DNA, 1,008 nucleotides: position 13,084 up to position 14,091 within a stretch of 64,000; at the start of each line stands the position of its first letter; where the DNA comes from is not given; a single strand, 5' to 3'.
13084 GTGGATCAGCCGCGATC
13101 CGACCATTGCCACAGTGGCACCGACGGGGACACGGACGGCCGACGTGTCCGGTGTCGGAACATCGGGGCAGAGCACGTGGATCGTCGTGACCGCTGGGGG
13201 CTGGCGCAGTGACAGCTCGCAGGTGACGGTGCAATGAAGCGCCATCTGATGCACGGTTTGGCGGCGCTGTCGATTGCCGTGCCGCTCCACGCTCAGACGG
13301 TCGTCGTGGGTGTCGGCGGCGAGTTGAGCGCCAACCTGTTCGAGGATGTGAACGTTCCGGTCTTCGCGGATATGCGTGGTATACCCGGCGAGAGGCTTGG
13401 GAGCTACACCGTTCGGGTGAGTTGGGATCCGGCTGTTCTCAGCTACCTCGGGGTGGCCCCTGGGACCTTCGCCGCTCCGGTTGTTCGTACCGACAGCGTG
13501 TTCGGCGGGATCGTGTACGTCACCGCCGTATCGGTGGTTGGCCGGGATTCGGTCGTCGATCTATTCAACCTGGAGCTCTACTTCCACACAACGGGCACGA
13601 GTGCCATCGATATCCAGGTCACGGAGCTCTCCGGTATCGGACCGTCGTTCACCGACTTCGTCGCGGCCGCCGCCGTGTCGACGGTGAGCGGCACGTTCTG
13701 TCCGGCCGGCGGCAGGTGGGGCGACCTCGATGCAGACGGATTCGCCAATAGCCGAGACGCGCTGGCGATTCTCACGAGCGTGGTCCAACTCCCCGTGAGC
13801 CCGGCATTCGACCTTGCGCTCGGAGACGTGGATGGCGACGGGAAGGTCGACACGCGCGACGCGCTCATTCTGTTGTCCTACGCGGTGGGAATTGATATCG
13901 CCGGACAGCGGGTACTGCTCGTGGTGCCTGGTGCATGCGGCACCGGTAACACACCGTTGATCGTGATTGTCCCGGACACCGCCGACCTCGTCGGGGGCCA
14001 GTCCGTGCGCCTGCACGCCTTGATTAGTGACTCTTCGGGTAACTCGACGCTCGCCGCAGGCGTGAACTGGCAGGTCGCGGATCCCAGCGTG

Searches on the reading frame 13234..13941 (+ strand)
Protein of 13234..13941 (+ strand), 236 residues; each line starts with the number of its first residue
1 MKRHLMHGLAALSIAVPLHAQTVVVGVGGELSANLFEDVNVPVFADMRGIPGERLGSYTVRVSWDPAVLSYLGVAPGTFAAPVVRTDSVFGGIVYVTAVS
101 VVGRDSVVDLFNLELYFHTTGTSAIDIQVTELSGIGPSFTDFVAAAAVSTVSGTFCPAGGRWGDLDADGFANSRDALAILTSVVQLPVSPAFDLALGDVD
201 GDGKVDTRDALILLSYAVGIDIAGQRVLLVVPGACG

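Call 12: find_homologous_proteins(query=window:13234-13941:+)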
Query seq(236 aa) (236 aa): 7 proteins with E <= 0.001 among 2474 candidates.
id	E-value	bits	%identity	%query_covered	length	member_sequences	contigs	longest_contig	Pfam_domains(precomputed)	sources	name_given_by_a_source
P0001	1.4e-57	213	60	73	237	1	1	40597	PF00404.25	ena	-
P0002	4.5e-55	205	50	93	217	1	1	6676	PF00404.25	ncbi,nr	ncbi:MAG TPA: dockerin type I domain-containing protein, partial [Gemmatimonadales bacterium]|nr:doc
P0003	5.0e-54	202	48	97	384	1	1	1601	PF02368.25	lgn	-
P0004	3.2e-42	163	63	60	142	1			-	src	-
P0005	1.7e-31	128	43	80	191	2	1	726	-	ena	-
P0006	1.3e-26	112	68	37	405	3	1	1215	-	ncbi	ncbi:MAG: hypothetical protein WEC54_01870, partial [Gemmatimonadales bacterium]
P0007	5.2e-7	48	26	65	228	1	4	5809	PF00404.25,PF13499.13,PF00036.39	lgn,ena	-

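Call 21: search_solved_structures(query=A1, max_evalue=1, show_alignments=3)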
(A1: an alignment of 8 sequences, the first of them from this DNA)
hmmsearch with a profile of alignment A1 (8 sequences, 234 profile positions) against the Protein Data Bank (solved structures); distinct sequences matched with E-value up to 1: 29.
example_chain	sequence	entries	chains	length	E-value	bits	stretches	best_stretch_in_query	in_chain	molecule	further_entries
8ajy_B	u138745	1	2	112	8.2e-06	28.9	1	158-214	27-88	Dockerin from ScaH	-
1daq_A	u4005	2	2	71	5.3e-05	26.3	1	157-211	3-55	ENDOGLUCANASE SS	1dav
4uyp_B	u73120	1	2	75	6.6e-05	26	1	160-217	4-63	Cellulosomal scaffoldin adaptor protein B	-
2mte_A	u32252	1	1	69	6.9e-05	25.9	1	157-211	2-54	Cellulose 1,4-beta-cellobiosidase (reducing end) CelS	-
8x39_A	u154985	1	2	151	0.00014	24.9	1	160-217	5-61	Serine protease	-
8x3a_A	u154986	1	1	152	0.00014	24.9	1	160-217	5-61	Serine protease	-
4uyq_B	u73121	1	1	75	0.00017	24.7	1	160-217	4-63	Cellulosomal scaffoldin adaptor protein B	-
3ul4_B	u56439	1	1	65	0.00073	22.6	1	161-218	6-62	Cellulosome enzyme, dockerin type I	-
4fl4_A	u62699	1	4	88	0.0016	21.4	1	158-214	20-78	Glycoside hydrolase family 9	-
6kg9_A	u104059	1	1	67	0.0018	21.3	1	158-209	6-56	And cellulose-binding endoglucanase family 9 CelL ortholog dockerin domain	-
4cj0_A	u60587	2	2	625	0.0083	19.1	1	158-214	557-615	ENDOGLUCANASE D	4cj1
1clc_A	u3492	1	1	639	0.0086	19.1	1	158-214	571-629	ENDOGLUCANASE CELD; EC: 3.2.1.4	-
2y3n_B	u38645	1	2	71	0.013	18.5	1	161-214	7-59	CELLULOSOMAL FAMILY-48 PROCESSIVE GLYCOSIDE HYDROLASE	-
1ohz_B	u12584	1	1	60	0.021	17.8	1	161-213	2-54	ENDO-1,4-BETA-XYLANASE Y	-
9e7w_H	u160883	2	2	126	0.061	16.3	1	90-161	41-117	Heavy chain antibody fragment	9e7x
2xdh_A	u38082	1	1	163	0.077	16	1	28-124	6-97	COHESIN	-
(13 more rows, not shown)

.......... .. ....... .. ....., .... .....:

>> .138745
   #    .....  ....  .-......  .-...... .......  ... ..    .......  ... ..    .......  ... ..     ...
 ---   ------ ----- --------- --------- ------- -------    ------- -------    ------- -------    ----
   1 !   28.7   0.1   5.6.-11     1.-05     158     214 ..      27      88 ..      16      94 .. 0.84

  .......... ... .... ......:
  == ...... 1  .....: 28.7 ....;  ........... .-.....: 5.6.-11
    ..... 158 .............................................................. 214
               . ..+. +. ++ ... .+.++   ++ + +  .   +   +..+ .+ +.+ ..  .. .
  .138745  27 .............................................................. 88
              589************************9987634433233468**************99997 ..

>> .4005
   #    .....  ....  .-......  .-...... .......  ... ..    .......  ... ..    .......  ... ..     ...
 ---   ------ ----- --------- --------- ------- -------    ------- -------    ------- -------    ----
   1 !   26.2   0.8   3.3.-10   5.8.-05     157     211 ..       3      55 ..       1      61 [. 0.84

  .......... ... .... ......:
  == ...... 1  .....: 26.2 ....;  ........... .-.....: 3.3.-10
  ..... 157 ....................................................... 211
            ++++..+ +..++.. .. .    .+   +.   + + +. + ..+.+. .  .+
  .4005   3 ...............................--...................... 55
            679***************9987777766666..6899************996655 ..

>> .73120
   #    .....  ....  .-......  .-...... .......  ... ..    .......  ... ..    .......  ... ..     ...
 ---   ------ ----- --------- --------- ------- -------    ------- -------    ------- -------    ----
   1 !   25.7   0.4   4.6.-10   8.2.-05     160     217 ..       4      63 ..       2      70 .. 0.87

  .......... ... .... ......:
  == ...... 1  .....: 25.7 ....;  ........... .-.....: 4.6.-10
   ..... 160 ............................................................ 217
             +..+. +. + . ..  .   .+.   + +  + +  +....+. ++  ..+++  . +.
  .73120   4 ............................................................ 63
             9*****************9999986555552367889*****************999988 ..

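Call 27: predict_structure(alignment_id=A1)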
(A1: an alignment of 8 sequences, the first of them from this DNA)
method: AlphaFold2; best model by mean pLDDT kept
length: 236 residues; sequences in the alignment: 8
mean_pLDDT: 70.3   pTM: 0.60
mean pLDDT of the five models: 70.3, 70.0, 69.1, 68.6, 49.6
residues with pLDDT >= 90: 80; 70-90: 51; 50-70: 37; < 50: 68
segments of 3 or more residues with pLDDT < 50: 1-18, 160-165, 169-171, 185-198, 215-236
pLDDT, mean of each block of 10 residues (from residue 1): 40 45 84 83 91 91 96 95 93 96 90 93 92 77 76 75 46 50 46 44 55 47 32 35
secondary structure, 60 per line:
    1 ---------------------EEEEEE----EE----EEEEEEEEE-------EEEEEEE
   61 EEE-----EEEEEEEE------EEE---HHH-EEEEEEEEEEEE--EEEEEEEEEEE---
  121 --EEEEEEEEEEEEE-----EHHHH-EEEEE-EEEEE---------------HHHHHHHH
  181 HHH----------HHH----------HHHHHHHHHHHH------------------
elements in order: E22-27 E38-46 E54-63 E69-76 E83-85 E93-104 E107-117 E123-135 H142-145 E147-151 E153-157 H173-183 H207-218

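Call 30: fold_search(model_id=the predicted structure, library=pdb)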
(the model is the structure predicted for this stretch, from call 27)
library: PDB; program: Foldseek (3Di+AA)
matches with E <= 10: 1977; with E <= 0.001: 44
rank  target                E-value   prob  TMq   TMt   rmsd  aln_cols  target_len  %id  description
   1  6kgf_C                1.3e-09  1.00  0.48  0.74   2.8       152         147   20  Crystal structure of CaDoc0917(R16D)-CaCohA2 complex at pH 8.2 (released 2020-07-08)
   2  2xdh                  3.8e-09  1.00  0.46  0.75   3.0       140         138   18  Non-cellulosomal cohesin from the hyperthermophilic archaeon Archaeoglobus fulgidus (released 2010-05-26)
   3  4fl4_I                5.6e-09  1.00  0.47  0.36   2.5       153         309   15  Scaffoldin conformation and dynamics revealed by a ternary complex from the Clostridium thermocellum cellulosome (released 2012-06-27)
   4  4ums                  7.9e-09  1.00  0.49  0.73   2.3       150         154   13  The crystal structure of the seventh ScaB type I cohesin from Pseudobacteroides cellulosolvens (released 2015-05-06)
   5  5nrk_A                1.8e-08  1.00  0.46  0.73   2.9       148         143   15  Crystal structure of the sixth cohesin from Acetivibrio cellulolyticus' scaffoldin B in complex with Cel5 dockerin S15 (released 2018-01-31)
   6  2ccl_A                2.1e-08  1.00  0.44  0.66   3.7       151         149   17  THE S45A, T46A MUTANT OF THE TYPE I COHESIN-DOCKERIN COMPLEX FROM THE CELLULOSOME OF CLOSTRIDIUM THERMOCELLUM (released 2007-02-13)
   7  4fl4_C                2.9e-08  1.00  0.47  0.37   2.4       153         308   15  Scaffoldin conformation and dynamics revealed by a ternary complex from the Clostridium thermocellum cellulosome (released 2012-06-27)
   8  1ohz_A                3.5e-08  1.00  0.44  0.70   3.0       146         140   16  Cohesin-Dockerin complex from the cellulosome of Clostridium thermocellum (released 2003-11-20)
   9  3ul4_A                4.4e-08  1.00  0.49  0.78   2.2       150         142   12  Crystal structure of Coh-OlpA(Cthe_3080)-Doc918(Cthe_0918) complex: A novel type I Cohesin-Dockerin complex from Clost (released 2012-11-28)
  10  1aoh_B                4.6e-08  1.00  0.48  0.73   2.9       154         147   14  SINGLE COHESIN DOMAIN FROM THE SCAFFOLDING PROTEIN CIPA OF THE CLOSTRIDIUM THERMOCELLUM CELLULOSOME (released 1998-07-08)
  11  5nrm_A                5.8e-08  1.00  0.47  0.75   2.9       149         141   15  Crystal structure of the sixth cohesin from Acetivibrio cellulolyticus' scaffoldin B in complex with Cel5 dockerin S51 (released 2018-01-31)
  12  1aoh_A                5.8e-08  1.00  0.45  0.71   2.9       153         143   15  SINGLE COHESIN DOMAIN FROM THE SCAFFOLDING PROTEIN CIPA OF THE CLOSTRIDIUM THERMOCELLUM CELLULOSOME (released 1998-07-08)
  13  1anu                  6.5e-08  1.00  0.42  0.67   3.4       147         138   15  COHESIN-2 DOMAIN OF THE CELLULOSOME FROM CLOSTRIDIUM THERMOCELLUM (released 1997-07-23)
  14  4fl4_L                1.2e-07  1.00  0.46  0.36   2.6       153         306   15  Scaffoldin conformation and dynamics revealed by a ternary complex from the Clostridium thermocellum cellulosome (released 2012-06-27)
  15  5lxv_C                1.2e-07  1.00  0.46  0.62   3.7       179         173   12  Crystal structure of Ruminococcus flavefaciens scaffoldin C cohesin in complex with a dockerin from an uncharacterized (released 2016-10-19)
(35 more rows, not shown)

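Call 31: search_protein_representatives(alignment_id=A1)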
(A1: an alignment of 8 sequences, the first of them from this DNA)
Query: 8 sequences, 234 profile positions. Proteins with E-value up to 0.001 (for the whole library): 8787; up to 1e-10: 1282; up to 1e-30: 265. The best 150 are listed.
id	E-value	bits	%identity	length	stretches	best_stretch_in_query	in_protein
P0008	1.5e-120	417.5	-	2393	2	8-234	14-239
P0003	7.3e-100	349.9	-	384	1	1-234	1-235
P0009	5.4e-90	317.6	-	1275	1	3-234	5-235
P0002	9.4e-89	313.5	-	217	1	1-217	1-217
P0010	2.3e-88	312.3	-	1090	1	1-234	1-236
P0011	2.0e-86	305.9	-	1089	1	1-234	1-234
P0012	6.0e-85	301.1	-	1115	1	1-234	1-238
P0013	3.0e-84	298.8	-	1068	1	1-234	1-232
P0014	6.2e-83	294.5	-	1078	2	1-234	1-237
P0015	4.2e-82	291.8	-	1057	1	1-234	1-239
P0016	7.8e-81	287.6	-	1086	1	8-234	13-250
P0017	1.3e-80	286.8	-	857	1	1-233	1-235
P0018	4.1e-79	282.0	-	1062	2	1-234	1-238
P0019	8.3e-79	281.0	-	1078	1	1-234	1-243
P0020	1.2e-78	280.4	-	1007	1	11-234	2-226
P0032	4.8e-74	265.4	-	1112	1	3-234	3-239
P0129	2.2e-53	197.8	-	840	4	31-149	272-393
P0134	1.1e-51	192.2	-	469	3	34-149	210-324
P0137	9.6e-51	189.1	-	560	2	23-224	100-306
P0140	6.9e-50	186.3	-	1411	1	10-233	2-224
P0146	4.0e-47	177.3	-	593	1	4-231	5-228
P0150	1.2e-46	175.8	-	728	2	23-223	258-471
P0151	1.2e-46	175.7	-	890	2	13-220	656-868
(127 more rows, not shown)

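Call 34: find_related_loci(query=A2, collection=genome_contigs, flank=10000)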
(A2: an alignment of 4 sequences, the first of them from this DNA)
Query A2 (236 aa) in genome_contigs; peptide patterns used: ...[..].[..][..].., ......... (x = any residue, [..] = any of these).
92 stretches matched a pattern; 12 encode a relative of the query (tblastn E <= 1e-3); 12 distinct loci.
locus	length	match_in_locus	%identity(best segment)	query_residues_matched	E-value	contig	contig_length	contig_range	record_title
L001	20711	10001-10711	62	1-235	8e-81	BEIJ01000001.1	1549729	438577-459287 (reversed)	Bacterium HR33 DNA, contig: NODE_2_1, isolate: HRbin33, whole genome shotgun sequence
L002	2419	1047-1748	59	1-235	4e-81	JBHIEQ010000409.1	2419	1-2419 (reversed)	MAG: Gemmatimonadales bacterium isolate b2.sp2_bin.61 NODE_27079_length_2419_cov_2.753807, whole genome shotgun sequence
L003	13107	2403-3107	59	1-235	2e-74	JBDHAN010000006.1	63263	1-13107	MAG: Gemmatimonadota bacterium isolate M3-44_Bin_252 M3-44_Bin_252_scaffold_886, whole genome shotgun sequence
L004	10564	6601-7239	55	22-235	2e-67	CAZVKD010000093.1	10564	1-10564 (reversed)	MAG TPA_asm: uncultured Gemmatimonadaceae bacterium isolate binchicken_co107_187 genome assembly, contig: NODE_14093_len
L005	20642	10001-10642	57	21-236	5e-65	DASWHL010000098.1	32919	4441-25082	MAG TPA_asm: Gemmatimonadales bacterium isolate SMAG_U2841 k141_607894, whole genome shotgun sequence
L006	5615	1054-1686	52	20-234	5e-60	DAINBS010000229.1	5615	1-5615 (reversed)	MAG TPA_asm: Gemmatimonadales bacterium isolate CTOTU25590 NODE_9672_length_5615_cov_3.979676, whole genome shotgun sequ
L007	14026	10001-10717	48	1-236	6e-58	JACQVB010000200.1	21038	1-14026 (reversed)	MAG: Gemmatimonadetes bacterium isolate NC_groundwater_1452_Ag_S-0.65um_65_21 S_p65_S5_coassembly_k141_3967147, whole ge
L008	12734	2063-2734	46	20-236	3e-52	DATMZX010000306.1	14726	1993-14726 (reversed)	MAG TPA_asm: Gemmatimonadales bacterium isolate SMAG_U11146 k141_1134979, whole genome shotgun sequence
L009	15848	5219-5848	44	21-235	3e-43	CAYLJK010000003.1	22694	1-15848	MAG TPA_asm: uncultured Gemmatimonadales bacterium isolate binchicken_co107_112 genome assembly, contig: NODE_5672_lengt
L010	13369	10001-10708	39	2-235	3e-38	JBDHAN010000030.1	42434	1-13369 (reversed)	MAG: Gemmatimonadota bacterium isolate M3-44_Bin_252 M3-44_Bin_252_scaffold_8748, whole genome shotgun sequence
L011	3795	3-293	67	139-235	2e-36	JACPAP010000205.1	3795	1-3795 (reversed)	MAG: Gemmatimonadetes bacterium isolate NC_groundwater_234_Ag_S-0.2um_69_9 S5_GD2017_2_S2_scaffold_19973, whole genome s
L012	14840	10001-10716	70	1-236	4e-62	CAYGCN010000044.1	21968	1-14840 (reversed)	MAG TPA_asm: uncultured Gemmatimonadaceae bacterium isolate ERP108616_co2_93 genome assembly, contig: NODE_3395_length_2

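Call 56: list_cluster_members(proteins=[P0008, P0009, P0129, P0134, P0137, P0150, P0151, P0146, P0032, P0140])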
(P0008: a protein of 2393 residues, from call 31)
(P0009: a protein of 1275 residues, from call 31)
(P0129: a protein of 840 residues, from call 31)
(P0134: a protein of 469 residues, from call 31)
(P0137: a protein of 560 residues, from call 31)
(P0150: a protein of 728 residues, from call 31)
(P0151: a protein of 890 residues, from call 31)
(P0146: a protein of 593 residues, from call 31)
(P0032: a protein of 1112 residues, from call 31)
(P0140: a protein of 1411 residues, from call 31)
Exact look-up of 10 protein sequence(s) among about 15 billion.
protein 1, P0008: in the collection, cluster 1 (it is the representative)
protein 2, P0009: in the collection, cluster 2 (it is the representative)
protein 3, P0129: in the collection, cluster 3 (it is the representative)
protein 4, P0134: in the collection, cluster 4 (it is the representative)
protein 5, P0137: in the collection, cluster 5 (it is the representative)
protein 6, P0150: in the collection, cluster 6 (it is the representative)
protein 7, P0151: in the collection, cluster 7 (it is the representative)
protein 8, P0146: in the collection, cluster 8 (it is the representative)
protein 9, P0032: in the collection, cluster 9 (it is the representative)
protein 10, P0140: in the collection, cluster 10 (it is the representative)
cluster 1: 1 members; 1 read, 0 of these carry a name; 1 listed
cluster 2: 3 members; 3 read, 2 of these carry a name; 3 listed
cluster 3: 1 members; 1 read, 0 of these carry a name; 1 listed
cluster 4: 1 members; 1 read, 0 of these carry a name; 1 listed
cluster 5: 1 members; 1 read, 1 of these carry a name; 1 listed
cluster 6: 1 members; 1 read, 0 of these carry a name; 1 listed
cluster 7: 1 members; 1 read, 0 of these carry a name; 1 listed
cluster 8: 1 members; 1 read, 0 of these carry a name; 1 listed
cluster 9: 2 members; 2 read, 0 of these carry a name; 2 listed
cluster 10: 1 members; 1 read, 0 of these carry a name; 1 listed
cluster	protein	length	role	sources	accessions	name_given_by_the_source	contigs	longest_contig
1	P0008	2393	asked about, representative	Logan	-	-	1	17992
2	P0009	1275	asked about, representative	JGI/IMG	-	hypothetical protein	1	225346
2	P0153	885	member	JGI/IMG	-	hypothetical protein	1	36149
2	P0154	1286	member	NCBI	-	-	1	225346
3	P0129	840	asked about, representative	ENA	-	-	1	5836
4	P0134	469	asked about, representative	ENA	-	-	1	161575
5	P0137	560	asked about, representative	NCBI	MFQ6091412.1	MAG: FlgD immunoglobulin-like domain containing protein [bacterium]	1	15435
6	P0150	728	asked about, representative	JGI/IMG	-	-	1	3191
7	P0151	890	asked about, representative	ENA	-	-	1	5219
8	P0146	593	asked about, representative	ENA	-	-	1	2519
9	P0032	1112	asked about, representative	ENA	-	-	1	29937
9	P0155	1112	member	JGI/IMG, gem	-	-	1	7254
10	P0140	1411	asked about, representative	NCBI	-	-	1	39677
